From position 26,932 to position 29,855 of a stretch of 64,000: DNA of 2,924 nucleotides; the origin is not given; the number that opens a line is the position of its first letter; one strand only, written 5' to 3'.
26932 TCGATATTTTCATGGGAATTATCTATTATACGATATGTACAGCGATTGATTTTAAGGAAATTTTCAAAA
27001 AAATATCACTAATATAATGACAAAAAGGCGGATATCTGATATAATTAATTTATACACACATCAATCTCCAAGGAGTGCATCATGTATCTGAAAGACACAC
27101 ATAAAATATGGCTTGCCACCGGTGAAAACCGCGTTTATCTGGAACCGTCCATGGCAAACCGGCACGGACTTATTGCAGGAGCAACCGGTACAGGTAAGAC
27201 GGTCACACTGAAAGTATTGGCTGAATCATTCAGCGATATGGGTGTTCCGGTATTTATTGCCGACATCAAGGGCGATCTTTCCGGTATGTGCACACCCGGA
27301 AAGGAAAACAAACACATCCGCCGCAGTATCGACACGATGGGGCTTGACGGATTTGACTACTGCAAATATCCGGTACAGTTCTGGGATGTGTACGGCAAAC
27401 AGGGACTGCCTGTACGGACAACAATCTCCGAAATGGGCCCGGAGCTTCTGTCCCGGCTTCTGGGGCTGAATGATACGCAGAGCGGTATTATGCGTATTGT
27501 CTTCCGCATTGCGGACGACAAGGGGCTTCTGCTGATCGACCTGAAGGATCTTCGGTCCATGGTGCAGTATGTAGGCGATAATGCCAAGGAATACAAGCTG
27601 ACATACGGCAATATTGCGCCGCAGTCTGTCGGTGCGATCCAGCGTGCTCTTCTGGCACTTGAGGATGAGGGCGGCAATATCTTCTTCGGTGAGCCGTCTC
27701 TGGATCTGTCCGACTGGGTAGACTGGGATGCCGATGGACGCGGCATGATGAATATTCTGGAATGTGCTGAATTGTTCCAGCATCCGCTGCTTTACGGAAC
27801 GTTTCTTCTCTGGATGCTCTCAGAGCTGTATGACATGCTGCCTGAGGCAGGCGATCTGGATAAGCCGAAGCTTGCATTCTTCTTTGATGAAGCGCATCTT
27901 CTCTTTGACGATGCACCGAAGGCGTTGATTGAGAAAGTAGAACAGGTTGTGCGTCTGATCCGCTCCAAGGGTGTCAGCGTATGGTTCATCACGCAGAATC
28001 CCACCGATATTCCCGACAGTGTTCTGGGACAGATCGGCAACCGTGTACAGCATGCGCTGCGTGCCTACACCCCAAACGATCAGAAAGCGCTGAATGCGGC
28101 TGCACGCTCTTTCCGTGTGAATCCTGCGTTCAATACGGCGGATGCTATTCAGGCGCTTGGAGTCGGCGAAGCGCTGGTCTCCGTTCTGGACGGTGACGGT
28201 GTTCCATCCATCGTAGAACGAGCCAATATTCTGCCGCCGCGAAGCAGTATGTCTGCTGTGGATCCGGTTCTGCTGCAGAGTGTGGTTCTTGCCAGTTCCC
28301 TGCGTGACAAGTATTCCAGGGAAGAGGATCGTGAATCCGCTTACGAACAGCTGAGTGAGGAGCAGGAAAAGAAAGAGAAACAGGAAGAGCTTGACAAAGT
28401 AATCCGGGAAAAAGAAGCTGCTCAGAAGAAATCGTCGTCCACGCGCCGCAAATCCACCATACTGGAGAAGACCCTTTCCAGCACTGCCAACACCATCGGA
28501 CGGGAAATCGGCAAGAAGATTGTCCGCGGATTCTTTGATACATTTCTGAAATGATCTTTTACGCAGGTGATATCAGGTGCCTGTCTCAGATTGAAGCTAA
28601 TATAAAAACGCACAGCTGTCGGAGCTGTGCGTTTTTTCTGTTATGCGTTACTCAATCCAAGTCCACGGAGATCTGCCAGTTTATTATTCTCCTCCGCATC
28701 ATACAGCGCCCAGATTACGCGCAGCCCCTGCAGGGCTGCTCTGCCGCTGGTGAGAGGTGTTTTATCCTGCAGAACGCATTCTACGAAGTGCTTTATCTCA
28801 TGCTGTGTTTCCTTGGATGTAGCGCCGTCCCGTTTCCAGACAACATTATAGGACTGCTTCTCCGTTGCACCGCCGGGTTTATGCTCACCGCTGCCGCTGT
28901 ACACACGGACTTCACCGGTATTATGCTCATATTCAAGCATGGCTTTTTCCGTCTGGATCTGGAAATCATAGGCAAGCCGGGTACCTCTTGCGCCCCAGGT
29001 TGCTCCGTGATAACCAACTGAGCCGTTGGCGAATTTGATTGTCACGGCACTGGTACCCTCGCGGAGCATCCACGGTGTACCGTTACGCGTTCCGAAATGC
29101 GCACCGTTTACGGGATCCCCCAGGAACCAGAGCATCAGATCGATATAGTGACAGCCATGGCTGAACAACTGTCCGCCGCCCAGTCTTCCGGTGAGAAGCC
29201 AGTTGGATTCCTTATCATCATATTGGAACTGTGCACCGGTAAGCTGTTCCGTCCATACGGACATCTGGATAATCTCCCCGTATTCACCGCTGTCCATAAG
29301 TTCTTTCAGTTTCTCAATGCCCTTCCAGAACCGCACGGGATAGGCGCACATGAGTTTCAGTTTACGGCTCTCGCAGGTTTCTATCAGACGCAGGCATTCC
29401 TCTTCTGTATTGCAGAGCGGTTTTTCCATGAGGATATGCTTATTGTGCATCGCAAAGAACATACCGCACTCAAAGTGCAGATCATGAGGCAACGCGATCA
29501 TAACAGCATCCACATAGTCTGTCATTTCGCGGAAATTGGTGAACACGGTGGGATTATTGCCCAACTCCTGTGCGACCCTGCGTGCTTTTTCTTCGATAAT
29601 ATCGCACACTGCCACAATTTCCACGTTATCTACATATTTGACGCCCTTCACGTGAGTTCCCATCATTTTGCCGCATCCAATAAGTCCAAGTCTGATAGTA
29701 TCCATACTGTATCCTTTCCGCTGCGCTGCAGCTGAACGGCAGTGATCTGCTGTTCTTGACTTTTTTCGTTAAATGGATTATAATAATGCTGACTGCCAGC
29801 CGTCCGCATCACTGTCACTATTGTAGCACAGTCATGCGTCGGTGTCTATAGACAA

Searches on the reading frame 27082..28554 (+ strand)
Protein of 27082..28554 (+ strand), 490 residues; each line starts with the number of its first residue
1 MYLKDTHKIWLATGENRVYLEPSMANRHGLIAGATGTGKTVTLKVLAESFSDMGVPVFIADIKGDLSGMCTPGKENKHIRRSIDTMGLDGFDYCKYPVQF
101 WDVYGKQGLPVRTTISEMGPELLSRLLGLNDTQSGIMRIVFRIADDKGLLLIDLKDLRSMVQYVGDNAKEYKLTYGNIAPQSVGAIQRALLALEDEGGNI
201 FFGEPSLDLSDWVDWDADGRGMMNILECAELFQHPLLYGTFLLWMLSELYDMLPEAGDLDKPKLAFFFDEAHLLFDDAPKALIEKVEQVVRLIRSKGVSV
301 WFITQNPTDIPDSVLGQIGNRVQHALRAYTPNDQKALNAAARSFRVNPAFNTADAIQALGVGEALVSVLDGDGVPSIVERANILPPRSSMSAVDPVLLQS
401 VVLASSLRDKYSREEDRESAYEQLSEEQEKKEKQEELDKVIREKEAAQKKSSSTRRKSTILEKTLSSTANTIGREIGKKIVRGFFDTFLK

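Call 5: search_protein_families(library=pfam, proteins=[window:27082-28554:+])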
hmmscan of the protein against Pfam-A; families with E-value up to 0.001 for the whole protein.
window:27082-28554:+ (490 aa): 6 families
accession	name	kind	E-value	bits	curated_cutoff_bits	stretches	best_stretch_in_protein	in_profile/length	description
PF05872.18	HerA_C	-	1.6e-205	683.9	22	1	13-488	8-497/502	Helicase HerA-like C-terminal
PF01935.23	DUF87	-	3.6e-13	50.6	23.2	1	15-213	11-186/220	Helicase HerA, central domain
PF01580.24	FtsK_SpoIIIE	-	4.1e-05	23.6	24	1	21-47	35-60/221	FtsK/SpoIIIE family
PF12846.13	AAA_10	-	4.3e-05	23.2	27.5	0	265-319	243-296/362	AAA-like domain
PF13401.12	AAA_22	-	0.00028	21.7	27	0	26-58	5-37/130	AAA domain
PF13604.12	AAA_30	-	0.00064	19.9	27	0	29-59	21-51/191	AAA domain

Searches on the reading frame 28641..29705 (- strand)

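Call 5: search_protein_families(library=pfam, proteins=[window:28641-29705:-])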
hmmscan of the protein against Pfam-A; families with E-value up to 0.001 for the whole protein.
window:28641-29705:- (354 aa): 3 families
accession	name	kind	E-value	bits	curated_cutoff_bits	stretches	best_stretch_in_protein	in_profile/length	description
PF01408.29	GFO_IDH_MocA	-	1.4e-22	81.1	24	1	4-121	1-119/120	Oxidoreductase family, NAD-binding Rossmann fold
PF22725.1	GFO_IDH_MocA_C3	-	6.6e-17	62.1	27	1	131-257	2-123/124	GFO/IDH/MocA C-terminal domain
PF02894.22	GFO_IDH_MocA_C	-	2.7e-16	60.5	22.9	1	134-342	1-214/218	Oxidoreductase family, C-terminal alpha/beta domain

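Call 7: search_protein_families(library=ncbifam, proteins=[window:28641-29705:-], max_evalue=0.00001)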
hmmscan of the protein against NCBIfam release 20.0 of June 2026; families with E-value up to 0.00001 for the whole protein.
window:28641-29705:- (354 aa): 8 families
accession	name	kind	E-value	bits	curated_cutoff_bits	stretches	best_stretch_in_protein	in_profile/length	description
NF040723.1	UDP-GlcNAcDh_Arch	equivalog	2.6e-31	109.3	450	1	4-149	1-145/302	UDP-N-acetylglucosamine 3-dehydrogenase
TIGR04380.1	myo_inos_iolG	equivalog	1.4e-26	93.1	355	1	4-338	2-323/330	inositol 2-dehydrogenase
NF041392.1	XylDh_Gfo6_Halo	equivalog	9.2e-22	77.3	350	1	2-177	15-192/350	D-xylose 1-dehydrogenase Gfo6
NF052479.1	LevoglcsnDh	equivalog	3.7e-15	55.5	650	1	2-197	2-204/386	levoglucosan dehydrogenase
NF052679.1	InsChiInosDhIolG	equivalog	7.8e-15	54.7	540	1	3-147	2-150/343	bifunctional inositol 2-dehydrogenase/D-chiro-inositol 1-dehydrogenase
NF058561.1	BT_2158_fam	equivalog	1.6e-11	43.4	750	1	6-157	38-189/487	glycoside 3-dehydrogenase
NF058563.1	BT_2159_fam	equivalog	2.1e-11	43.4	650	1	4-151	1-149/350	disaccharide 3-dehydrogenase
NF008607.0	PRK11579.1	subfamily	1.6e-08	33.9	330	1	2-199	3-193/346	oxidoreductase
